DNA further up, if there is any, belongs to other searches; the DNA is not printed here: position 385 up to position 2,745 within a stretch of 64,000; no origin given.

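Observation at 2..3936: Hydrogenase wired directly to an OmcS-type nanowire cytochrome in one terminator-bounded operon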

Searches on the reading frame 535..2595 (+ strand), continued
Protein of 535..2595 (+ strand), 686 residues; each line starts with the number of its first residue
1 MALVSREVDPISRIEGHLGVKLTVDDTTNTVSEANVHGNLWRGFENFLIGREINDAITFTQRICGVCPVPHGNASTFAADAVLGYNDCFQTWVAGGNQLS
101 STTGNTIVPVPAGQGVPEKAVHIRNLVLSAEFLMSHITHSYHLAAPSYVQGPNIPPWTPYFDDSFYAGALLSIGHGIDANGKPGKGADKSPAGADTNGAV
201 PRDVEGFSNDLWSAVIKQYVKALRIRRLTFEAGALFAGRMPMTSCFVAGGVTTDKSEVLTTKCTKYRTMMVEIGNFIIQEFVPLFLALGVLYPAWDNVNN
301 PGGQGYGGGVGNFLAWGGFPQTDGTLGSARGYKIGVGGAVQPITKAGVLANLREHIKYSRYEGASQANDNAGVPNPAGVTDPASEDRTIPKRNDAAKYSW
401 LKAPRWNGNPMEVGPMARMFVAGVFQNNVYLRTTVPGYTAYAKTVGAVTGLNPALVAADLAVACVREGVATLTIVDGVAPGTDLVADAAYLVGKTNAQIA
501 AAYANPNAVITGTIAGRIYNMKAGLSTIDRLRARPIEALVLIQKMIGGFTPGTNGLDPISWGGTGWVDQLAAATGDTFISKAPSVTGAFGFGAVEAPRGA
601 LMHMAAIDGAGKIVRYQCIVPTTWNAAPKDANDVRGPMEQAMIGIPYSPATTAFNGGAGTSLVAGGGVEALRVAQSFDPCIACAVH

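Call 38: search_solved_structures(query=window:535-2595:+, max_evalue=1e-50, show_alignments=1)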
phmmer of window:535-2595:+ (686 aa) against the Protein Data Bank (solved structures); distinct sequences matched with E-value up to 1e-50: 11.
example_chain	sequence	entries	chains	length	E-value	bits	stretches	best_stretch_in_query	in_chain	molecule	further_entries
5jsu_B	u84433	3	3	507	8.6e-56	193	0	207-422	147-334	Periplasmic [NiFeSe] hydrogenase, large subunit, selenocysteine-containing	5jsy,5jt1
4kl8_L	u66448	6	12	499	1.7e-55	192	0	216-422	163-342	Nickel-dependent hydrogenase large subunit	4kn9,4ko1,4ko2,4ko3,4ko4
1cc1_L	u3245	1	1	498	2e-55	191.7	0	216-422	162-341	HYDROGENASE (LARGE SUBUNIT)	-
6z8o_B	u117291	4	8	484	3.5e-55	191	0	207-422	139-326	Periplasmic [NiFeSe] hydrogenase, large subunit, selenocysteine-containing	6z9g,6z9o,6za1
6ru9_B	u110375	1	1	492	3.6e-55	190.9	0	207-422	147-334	Periplasmic [NiFeSe] hydrogenase, large subunit, selenocysteine-containing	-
6z8m_B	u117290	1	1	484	5.5e-55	190.3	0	207-422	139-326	Periplasmic [NiFeSe] hydrogenase, large subunit, selenocysteine-containing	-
6ruc_B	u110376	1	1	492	5.7e-55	190.3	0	207-422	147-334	Periplasmic [NiFeSe] hydrogenase, large subunit, selenocysteine-containing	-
3ze6_B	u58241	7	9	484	6.5e-55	190.1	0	207-422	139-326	PERIPLASMIC [NIFESE] HYDROGENASE, LARGE SUBUNIT, SELENOCYS SELENOCYSTEINE-CONTAINING | PERIPLASMIC [NIFESE] HYDROGENASE, LARGE SUBUNIT, SELENOCYSTEINE-CONTAININ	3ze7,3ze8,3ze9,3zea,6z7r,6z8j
6rtp_B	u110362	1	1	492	6.5e-55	190.1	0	207-422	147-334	Periplasmic [NiFeSe] hydrogenase, large subunit, selenocysteine-containing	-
2wpn_B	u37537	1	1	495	7.2e-55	189.9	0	207-422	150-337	PERIPLASMIC [NIFESE] HYDROGENASE, LARGE SUBUNIT, SELENOCYSTEINE-CONTAINING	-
5jsh_B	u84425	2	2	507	8.3e-55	189.7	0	207-422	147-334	Periplasmic [NiFeSe] hydrogenase, large subunit, selenocysteine-containing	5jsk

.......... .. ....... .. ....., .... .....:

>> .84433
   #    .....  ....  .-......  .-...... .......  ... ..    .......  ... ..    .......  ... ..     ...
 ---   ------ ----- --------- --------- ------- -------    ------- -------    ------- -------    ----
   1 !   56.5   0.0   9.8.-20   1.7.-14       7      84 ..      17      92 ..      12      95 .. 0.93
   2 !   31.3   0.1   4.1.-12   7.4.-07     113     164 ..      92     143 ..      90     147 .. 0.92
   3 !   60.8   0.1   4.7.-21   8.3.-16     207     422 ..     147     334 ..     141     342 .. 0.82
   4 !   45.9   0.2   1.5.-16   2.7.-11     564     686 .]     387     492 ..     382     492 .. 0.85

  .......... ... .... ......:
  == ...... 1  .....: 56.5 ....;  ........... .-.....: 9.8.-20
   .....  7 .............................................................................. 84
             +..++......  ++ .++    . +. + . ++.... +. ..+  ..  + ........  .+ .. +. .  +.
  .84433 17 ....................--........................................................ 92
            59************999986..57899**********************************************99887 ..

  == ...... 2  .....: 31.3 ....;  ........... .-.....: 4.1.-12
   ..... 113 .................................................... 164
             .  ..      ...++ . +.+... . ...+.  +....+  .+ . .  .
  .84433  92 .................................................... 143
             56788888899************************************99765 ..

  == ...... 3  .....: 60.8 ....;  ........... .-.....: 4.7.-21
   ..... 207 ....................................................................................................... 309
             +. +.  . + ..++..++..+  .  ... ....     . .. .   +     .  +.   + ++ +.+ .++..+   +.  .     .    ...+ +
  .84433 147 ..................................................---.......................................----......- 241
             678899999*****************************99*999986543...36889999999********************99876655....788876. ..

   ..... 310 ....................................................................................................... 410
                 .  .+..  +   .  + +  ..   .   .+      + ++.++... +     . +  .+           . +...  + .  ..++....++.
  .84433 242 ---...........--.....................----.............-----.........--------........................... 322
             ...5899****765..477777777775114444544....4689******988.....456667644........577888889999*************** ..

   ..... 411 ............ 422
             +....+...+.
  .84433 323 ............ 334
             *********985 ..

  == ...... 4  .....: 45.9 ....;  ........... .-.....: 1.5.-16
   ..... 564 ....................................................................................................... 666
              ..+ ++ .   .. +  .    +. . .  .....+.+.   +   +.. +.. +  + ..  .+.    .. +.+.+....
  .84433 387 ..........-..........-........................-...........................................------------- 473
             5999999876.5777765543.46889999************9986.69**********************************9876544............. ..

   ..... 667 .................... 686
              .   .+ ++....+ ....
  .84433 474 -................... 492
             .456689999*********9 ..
